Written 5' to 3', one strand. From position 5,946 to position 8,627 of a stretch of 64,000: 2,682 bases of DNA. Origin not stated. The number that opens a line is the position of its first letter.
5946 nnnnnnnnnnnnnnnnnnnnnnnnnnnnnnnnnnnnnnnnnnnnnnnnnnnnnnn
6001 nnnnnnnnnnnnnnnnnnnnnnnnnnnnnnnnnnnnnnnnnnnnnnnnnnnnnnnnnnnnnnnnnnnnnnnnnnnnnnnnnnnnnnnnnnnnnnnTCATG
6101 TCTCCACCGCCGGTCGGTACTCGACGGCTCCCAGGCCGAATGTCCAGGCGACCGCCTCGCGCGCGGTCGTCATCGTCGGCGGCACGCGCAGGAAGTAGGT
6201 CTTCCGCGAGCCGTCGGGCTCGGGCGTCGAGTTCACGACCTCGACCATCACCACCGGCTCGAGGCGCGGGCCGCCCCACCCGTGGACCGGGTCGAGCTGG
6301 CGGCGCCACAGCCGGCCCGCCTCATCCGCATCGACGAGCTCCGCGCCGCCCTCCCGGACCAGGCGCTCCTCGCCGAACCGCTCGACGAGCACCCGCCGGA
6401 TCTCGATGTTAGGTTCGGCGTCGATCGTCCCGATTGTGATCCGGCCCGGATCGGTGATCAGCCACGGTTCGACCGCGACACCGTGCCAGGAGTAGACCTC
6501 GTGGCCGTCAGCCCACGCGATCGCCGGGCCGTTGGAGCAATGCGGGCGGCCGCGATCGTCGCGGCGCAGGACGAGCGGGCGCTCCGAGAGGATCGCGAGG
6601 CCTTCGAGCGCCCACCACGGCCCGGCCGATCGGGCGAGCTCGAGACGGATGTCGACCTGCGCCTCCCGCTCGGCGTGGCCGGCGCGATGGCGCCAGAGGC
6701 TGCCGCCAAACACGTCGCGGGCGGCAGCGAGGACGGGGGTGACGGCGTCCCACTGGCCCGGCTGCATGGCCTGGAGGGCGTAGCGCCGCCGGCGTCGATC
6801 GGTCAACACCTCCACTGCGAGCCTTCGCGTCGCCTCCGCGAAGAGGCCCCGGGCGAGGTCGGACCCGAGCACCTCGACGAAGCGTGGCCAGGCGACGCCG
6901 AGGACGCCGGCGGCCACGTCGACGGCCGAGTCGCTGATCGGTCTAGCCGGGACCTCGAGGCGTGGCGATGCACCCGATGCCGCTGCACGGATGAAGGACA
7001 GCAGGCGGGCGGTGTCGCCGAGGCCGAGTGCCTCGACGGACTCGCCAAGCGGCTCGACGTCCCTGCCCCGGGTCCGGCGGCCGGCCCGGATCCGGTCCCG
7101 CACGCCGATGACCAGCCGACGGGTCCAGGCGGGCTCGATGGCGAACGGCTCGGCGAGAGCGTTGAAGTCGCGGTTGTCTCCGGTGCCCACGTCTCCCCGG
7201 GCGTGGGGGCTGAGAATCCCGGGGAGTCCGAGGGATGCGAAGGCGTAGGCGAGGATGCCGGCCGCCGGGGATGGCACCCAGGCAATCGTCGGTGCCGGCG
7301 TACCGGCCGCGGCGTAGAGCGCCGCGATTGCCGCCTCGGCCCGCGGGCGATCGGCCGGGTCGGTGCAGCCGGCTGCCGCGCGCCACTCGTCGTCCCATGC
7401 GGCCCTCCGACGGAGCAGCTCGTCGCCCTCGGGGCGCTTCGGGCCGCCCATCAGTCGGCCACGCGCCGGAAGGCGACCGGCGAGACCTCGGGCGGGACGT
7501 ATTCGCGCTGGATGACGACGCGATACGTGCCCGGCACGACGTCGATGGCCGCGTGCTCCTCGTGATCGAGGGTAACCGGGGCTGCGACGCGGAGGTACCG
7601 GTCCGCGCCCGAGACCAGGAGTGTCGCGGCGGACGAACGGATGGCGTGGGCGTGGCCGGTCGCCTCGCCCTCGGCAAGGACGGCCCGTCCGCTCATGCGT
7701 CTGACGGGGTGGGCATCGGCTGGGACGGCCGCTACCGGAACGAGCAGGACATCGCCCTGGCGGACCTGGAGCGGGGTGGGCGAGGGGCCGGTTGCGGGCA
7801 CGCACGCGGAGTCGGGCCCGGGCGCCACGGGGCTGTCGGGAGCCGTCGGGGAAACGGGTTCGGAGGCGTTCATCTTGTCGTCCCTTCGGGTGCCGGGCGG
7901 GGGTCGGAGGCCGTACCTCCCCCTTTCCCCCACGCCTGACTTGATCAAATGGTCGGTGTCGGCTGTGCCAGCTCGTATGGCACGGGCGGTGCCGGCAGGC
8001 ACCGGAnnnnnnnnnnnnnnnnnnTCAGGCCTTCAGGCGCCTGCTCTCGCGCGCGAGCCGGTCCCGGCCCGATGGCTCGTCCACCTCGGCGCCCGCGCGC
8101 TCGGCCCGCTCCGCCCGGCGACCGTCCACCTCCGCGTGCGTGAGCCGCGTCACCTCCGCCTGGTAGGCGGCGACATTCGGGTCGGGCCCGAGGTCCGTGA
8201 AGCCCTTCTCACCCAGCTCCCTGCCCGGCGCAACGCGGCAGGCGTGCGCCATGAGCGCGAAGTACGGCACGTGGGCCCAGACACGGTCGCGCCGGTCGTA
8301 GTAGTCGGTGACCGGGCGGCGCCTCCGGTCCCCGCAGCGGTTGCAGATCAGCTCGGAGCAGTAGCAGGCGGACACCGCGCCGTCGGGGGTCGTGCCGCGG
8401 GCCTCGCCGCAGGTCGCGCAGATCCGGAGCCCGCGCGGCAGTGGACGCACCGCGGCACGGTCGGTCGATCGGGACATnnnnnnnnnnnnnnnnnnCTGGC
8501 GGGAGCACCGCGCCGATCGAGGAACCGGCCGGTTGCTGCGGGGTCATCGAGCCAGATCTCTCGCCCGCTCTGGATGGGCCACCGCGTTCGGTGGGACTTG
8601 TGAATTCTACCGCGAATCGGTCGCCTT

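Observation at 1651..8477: Three paralogous Cys-rich modules punctuate a co-directional array of different cargo genes (cassette-like architecture)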

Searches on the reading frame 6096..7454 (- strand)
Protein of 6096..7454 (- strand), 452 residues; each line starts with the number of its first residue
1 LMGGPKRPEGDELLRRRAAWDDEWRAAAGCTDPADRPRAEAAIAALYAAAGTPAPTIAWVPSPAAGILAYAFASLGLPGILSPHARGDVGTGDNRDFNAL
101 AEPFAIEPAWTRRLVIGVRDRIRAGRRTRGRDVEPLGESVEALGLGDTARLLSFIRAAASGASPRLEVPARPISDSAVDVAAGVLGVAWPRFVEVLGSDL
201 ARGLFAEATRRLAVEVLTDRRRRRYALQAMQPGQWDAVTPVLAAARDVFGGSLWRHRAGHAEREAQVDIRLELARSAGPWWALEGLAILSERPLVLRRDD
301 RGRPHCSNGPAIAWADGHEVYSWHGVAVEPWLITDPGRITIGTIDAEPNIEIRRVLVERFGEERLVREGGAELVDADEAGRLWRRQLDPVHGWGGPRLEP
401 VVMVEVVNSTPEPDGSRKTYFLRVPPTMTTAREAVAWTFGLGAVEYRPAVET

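Call 6: search_protein_families(library=pfam, max_evalue=0.1, proteins=[window:6096-7454:-])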
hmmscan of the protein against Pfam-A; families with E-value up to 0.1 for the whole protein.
window:6096-7454:- (452 aa): 1 family
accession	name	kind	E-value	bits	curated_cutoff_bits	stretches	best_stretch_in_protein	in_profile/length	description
PF20530.3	DUF6745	-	2.6e-55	187.4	27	1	261-452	23-206/206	Domain of unknown function (DUF6745)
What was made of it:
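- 6096..7454 (-): DUF6745 protein, 452 aa. Pfam PF20530, E 2.6e-55 (call 6).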

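Call 65: search_protein_families(library=padloc, max_evalue=0.01, proteins=[window:6096-7454:-])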
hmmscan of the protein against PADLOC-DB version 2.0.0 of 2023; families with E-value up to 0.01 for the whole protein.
window:6096-7454:- (452 aa): 0 families

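Call 66: search_protein_families(library=ncbifam, max_evalue=0.01, proteins=[window:6096-7454:-])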
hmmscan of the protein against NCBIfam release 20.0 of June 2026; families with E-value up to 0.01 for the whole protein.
window:6096-7454:- (452 aa): 0 families

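Call 67: search_protein_families(library=phrogs, max_evalue=0.01, proteins=[window:6096-7454:-])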
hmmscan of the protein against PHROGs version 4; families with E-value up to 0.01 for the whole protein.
window:6096-7454:- (452 aa): 1 family
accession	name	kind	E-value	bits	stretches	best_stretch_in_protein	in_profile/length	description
phrog_31813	-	unknown function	1.8e-06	28.3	1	281-375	209-305/378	-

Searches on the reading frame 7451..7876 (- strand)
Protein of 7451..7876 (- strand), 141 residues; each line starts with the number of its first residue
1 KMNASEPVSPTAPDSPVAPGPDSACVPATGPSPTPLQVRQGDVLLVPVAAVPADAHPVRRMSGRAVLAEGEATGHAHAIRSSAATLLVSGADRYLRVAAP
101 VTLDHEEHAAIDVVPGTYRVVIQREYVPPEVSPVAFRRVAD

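Call 6: search_protein_families(library=pfam, max_evalue=0.1, proteins=[window:7451-7876:-])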
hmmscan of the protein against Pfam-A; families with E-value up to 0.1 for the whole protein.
window:7451-7876:- (141 aa): 0 families

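Call 65: search_protein_families(library=padloc, max_evalue=0.01, proteins=[window:7451-7876:-])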
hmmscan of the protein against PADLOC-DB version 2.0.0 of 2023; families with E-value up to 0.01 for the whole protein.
window:7451-7876:- (141 aa): 0 families

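Call 66: search_protein_families(library=ncbifam, max_evalue=0.01, proteins=[window:7451-7876:-])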
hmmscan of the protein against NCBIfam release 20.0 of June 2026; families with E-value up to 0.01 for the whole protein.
window:7451-7876:- (141 aa): 0 families

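Call 67: search_protein_families(library=phrogs, max_evalue=0.01, proteins=[window:7451-7876:-])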
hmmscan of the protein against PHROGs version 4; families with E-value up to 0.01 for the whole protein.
window:7451-7876:- (141 aa): 1 family
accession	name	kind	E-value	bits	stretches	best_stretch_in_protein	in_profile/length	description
phrog_27831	-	unknown function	4e-13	50.5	1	38-135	11-123/124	-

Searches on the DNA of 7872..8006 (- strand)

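Call 62: build_rna_model(alignment_id=A6)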
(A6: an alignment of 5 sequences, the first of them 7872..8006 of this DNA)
Model R2 built from alignment A6 (5 sequences, 142 columns); structure: RNAalifold consensus.
model positions 135; base pairs 30; branch points 2; effective number of sequences 1.42; information 0.59 bits per position. Calibrated on 0.2 Mb of random sequence (short: E-values are rough).
structure used (alignment columns):
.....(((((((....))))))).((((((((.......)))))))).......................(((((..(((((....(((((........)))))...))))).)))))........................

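Call 63: search_with_rna_model(model_id=R2, sources=[window, L001, L002, L003, L004, L005, L007, L011, L012, L013, L014, L015, L016, L017, L018, L019, L020, L021, L022, L023, L024, L025, L026, L027, L028, L029, L030, L031, L032, L033, L034, L035, L036, L037, L038, L039, L040, L041, L042, L043, L044, L045, L046, L047, L048, L049, L050, L051, L052, L053, L054, L055, L056, L057, L058, L059, L061, L062, L063, L064, L065, L066, L067, L068, L069, L070, L071, L072, L073], max_evalue=1, show_alignments=0)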
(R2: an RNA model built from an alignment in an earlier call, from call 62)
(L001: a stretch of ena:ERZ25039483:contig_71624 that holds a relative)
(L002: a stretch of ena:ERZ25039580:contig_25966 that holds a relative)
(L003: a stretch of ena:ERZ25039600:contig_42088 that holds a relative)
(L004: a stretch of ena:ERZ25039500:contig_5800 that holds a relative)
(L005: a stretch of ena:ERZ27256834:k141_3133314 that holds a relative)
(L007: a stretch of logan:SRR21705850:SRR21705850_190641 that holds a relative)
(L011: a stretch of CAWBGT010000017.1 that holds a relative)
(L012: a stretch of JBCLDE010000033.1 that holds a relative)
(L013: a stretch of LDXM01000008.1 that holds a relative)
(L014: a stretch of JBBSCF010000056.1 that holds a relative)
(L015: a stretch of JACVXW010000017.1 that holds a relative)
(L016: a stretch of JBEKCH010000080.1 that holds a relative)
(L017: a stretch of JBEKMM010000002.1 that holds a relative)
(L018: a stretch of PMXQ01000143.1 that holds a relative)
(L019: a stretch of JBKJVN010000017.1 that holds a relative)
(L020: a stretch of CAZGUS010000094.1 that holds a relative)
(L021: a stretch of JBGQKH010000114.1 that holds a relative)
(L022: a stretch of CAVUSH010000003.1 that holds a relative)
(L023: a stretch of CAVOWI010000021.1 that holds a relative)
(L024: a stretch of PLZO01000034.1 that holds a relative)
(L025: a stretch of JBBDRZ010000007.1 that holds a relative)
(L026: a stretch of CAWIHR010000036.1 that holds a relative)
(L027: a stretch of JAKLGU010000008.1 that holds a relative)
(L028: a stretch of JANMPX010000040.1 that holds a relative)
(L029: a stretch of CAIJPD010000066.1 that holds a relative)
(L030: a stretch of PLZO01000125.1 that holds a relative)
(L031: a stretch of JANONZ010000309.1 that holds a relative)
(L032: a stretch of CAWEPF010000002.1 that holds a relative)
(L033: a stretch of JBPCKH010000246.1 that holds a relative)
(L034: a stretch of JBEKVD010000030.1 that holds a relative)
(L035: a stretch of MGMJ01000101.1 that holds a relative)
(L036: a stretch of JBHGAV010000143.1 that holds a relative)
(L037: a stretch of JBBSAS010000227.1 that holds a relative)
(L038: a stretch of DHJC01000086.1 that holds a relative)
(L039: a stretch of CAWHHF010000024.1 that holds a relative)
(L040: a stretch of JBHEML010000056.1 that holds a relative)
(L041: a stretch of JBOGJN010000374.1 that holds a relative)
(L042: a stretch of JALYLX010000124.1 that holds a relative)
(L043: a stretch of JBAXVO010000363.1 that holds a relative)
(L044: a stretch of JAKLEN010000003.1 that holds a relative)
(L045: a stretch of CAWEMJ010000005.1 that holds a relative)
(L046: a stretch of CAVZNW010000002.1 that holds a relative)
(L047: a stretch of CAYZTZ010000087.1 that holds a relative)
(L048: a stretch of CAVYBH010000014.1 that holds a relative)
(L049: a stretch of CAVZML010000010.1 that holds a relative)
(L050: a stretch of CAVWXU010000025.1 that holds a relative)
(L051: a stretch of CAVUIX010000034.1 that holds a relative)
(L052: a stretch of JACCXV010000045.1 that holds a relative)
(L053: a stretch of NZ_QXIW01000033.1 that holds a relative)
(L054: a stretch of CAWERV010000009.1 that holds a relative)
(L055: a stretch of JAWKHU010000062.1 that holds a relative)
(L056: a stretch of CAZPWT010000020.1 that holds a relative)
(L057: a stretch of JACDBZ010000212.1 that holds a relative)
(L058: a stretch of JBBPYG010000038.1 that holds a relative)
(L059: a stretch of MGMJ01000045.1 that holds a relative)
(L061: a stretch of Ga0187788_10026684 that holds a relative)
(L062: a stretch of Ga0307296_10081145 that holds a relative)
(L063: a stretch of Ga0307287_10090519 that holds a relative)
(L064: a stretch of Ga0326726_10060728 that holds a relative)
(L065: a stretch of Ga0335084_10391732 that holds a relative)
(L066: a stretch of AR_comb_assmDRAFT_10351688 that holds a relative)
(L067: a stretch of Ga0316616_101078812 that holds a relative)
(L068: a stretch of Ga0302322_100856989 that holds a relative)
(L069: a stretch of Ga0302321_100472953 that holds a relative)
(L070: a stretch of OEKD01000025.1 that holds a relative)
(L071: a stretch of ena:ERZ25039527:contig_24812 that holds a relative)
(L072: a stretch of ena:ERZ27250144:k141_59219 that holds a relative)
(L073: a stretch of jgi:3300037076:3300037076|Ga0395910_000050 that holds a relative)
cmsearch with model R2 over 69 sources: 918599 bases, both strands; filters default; matches with E-value up to 1: 21.
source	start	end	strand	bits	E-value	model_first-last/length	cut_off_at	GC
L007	1366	1500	+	145.2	6.8e-32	1-135/135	no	0.72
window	7872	8006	-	134.4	2.5e-29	1-135/135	no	0.68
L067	327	460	+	133.4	4.3e-29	1-135/135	no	0.73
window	5714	5847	-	130.2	2.4e-28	1-135/135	no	0.69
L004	10436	10569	+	117.9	2e-25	1-135/135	no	0.68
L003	11262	11365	+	20.5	0.024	1-135/135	no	0.65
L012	6444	6561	+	20.1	0.03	1-135/135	no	0.69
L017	9755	9843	+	19.8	0.035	1-135/135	no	0.65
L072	7815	7903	+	19.8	0.035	1-135/135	no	0.65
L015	10694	10806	-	19.5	0.042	1-135/135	no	0.7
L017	10291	10391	-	18.1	0.089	1-135/135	no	0.72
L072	8351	8451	-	18.1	0.089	1-135/135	no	0.72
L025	5964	6050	-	17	0.16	1-135/135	no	0.6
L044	4221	4395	-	16.7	0.19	1-135/135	no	0.62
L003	8562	8667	+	16.6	0.2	1-135/135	no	0.67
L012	12750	12865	+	16.5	0.22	1-135/135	no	0.66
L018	1730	1824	+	16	0.28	1-135/135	no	0.64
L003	12298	12373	+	16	0.28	1-135/135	no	0.59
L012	7665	7760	-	14.2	0.76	1-135/135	no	0.62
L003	15549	15625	-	14.1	0.81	1-135/135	no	0.64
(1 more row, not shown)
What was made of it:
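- Checked: Both copies score 130-134 bits with a covariance model that was built partly from them (call 63).
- Partial leader matches lie immediately 5' of riboswitches (call 63).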

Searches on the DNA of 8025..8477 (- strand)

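Call 14: search_rna_families(sources=[L001, L002, L003], threshold=gathering)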
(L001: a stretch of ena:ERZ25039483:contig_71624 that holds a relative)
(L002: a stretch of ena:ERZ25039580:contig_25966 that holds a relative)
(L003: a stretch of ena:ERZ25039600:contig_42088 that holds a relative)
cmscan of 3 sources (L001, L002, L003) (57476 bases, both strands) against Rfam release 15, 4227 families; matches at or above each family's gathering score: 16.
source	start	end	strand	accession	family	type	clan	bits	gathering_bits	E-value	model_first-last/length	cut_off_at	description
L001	8460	8544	+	RF03169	c-di-GMP-II-GAG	Cis-reg; riboswitch;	CL00127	76.5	40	1.1e-13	1-86/86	no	c-di-GMP-II-GAG riboswitch aptamer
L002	1212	1284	-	RF00005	tRNA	Gene; tRNA;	CL00001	73.1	29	4e-14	1-71/71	no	tRNA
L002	11730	11803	-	RF00005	tRNA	Gene; tRNA;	CL00001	71.4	29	1.2e-13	1-71/71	no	tRNA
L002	1111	1183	-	RF00005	tRNA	Gene; tRNA;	CL00001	70.9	29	1.6e-13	1-71/71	no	tRNA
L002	893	965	-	RF00005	tRNA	Gene; tRNA;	CL00001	66.3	29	3e-12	1-71/71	no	tRNA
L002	1003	1073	-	RF00005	tRNA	Gene; tRNA;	CL00001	62.6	29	3e-11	1-71/71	no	tRNA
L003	6936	7034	+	RF00162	SAM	Cis-reg; riboswitch;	CL00012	56.2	44.4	2.4e-10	1-108/108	no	SAM riboswitch aptamer (S box leader)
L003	12386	12478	+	RF00162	SAM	Cis-reg; riboswitch;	CL00012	53.3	44.4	1.7e-09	1-108/108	no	SAM riboswitch aptamer (S box leader)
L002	9898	9994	+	RF00162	SAM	Cis-reg; riboswitch;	CL00012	52.5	44.4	2.9e-09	1-108/108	no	SAM riboswitch aptamer (S box leader)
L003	16996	17093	+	RF00162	SAM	Cis-reg; riboswitch;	CL00012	52.3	44.4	3.3e-09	1-108/108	no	SAM riboswitch aptamer (S box leader)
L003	11344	11437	+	RF00162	SAM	Cis-reg; riboswitch;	CL00012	51.9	44.4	4.3e-09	1-108/108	no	SAM riboswitch aptamer (S box leader)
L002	11865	11946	-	RF00005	tRNA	Gene; tRNA;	CL00001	51.4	29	3.8e-08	1-71/71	no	tRNA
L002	11952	12035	-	RF00005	tRNA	Gene; tRNA;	CL00001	51.3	29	3.9e-08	1-71/71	no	tRNA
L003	8726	8823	+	RF00162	SAM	Cis-reg; riboswitch;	CL00012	51.3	44.4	6.5e-09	1-108/108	no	SAM riboswitch aptamer (S box leader)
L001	7896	7993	+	RF00162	SAM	Cis-reg; riboswitch;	CL00012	48.9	44.4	3.2e-08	1-108/108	no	SAM riboswitch aptamer (S box leader)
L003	7094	7194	+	RF00162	SAM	Cis-reg; riboswitch;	CL00012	48.2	44.4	5e-08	1-108/108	no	SAM riboswitch aptamer (S box leader)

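Call 21: search_rna_families(sources=[L004, L005, L007, L008, L009], threshold=evalue, max_evalue=0.01)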
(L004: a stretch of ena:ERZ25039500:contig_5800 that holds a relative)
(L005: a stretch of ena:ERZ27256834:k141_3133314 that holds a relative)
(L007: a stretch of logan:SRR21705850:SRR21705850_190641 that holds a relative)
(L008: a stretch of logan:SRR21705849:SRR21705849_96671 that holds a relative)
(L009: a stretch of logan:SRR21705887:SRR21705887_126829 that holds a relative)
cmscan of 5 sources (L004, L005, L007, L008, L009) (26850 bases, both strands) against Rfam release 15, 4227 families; matches with E-value up to 0.01: 5.
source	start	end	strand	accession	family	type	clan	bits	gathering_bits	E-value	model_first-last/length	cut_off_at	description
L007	759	856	+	RF00162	SAM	Cis-reg; riboswitch;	CL00012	49.1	44.4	1.3e-08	1-108/108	no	SAM riboswitch aptamer (S box leader)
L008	1810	1907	+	RF00162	SAM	Cis-reg; riboswitch;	CL00012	49.1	44.4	1.3e-08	1-108/108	no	SAM riboswitch aptamer (S box leader)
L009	47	144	+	RF00162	SAM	Cis-reg; riboswitch;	CL00012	49.1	44.4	1.3e-08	1-108/108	no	SAM riboswitch aptamer (S box leader)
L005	3115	3212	+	RF00162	SAM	Cis-reg; riboswitch;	CL00012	48.8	44.4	1.7e-08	1-108/108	no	SAM riboswitch aptamer (S box leader)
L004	9897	9994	+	RF00162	SAM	Cis-reg; riboswitch;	CL00012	48.6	44.4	1.8e-08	1-108/108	no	SAM riboswitch aptamer (S box leader)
